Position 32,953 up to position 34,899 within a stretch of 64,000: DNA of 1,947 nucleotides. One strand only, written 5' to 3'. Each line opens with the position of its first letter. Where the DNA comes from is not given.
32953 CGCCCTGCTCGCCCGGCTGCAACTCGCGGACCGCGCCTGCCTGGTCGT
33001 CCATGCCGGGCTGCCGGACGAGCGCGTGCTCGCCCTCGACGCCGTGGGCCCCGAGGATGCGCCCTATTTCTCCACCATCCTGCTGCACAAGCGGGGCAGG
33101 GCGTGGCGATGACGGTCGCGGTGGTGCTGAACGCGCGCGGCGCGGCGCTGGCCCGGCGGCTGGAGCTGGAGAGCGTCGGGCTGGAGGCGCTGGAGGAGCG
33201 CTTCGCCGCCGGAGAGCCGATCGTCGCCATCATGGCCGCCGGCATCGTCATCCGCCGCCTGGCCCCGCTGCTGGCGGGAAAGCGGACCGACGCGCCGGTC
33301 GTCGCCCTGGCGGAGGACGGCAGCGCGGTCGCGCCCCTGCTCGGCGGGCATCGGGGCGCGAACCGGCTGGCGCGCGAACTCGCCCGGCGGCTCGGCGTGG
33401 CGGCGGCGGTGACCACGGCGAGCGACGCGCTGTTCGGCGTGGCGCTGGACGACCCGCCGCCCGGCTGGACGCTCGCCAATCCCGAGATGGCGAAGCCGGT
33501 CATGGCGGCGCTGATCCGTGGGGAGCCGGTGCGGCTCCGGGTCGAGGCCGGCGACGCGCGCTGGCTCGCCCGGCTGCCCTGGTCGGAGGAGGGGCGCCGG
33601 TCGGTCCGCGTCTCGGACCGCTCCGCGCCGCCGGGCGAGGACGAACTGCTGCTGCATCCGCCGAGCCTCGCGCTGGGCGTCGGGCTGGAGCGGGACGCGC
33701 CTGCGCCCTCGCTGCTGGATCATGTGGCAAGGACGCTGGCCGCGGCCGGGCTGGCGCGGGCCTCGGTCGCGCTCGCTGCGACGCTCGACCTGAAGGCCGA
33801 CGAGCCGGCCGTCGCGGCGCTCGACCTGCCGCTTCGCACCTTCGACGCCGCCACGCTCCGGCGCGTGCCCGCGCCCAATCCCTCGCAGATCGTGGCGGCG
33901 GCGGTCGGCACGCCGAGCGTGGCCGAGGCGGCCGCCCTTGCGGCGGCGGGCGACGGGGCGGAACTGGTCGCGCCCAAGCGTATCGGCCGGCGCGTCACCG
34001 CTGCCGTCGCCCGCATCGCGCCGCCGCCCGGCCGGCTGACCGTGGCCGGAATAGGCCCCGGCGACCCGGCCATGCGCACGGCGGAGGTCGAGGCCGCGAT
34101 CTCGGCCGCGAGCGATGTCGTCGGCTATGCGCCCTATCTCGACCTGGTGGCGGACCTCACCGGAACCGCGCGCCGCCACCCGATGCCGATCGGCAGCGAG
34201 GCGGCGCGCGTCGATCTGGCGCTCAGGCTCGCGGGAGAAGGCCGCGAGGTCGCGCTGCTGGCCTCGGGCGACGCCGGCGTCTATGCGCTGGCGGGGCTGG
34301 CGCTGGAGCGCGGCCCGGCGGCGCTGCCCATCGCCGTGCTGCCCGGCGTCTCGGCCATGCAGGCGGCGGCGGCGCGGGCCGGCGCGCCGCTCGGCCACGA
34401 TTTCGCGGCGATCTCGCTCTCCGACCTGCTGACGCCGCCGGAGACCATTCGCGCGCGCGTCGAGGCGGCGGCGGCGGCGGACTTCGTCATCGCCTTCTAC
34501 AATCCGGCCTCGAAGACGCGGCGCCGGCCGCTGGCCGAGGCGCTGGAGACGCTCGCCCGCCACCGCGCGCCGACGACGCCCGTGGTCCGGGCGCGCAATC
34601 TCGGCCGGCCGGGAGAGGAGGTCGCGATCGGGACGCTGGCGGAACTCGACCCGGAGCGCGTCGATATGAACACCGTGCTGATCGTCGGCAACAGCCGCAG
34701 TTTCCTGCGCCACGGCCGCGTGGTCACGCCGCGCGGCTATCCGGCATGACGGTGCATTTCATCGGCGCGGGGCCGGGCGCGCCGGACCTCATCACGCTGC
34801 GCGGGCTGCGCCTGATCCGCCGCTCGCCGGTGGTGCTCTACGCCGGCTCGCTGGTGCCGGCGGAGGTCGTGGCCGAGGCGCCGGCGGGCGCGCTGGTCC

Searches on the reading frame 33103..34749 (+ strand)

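Call 75: search_protein_families(library=pfam, proteins=[window:33103-34749:+], max_evalue=0.00001)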
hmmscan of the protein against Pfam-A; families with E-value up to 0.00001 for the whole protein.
window:33103-34749:+ (548 aa): 3 families
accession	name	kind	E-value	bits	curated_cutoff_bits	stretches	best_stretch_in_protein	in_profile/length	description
PF00590.25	TP_methylase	-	1.6e-32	113.6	27.8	1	311-516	1-212/212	Tetrapyrrole (Corrin/Porphyrin) Methylases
PF01890.21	CbiG_C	-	9.9e-28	97.4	27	1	189-303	1-117/117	Cobalamin synthesis G C-terminus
PF11760.13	CbiG_N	-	4.9e-27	94.2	25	1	29-108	2-82/82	Cobalamin synthesis G N-terminal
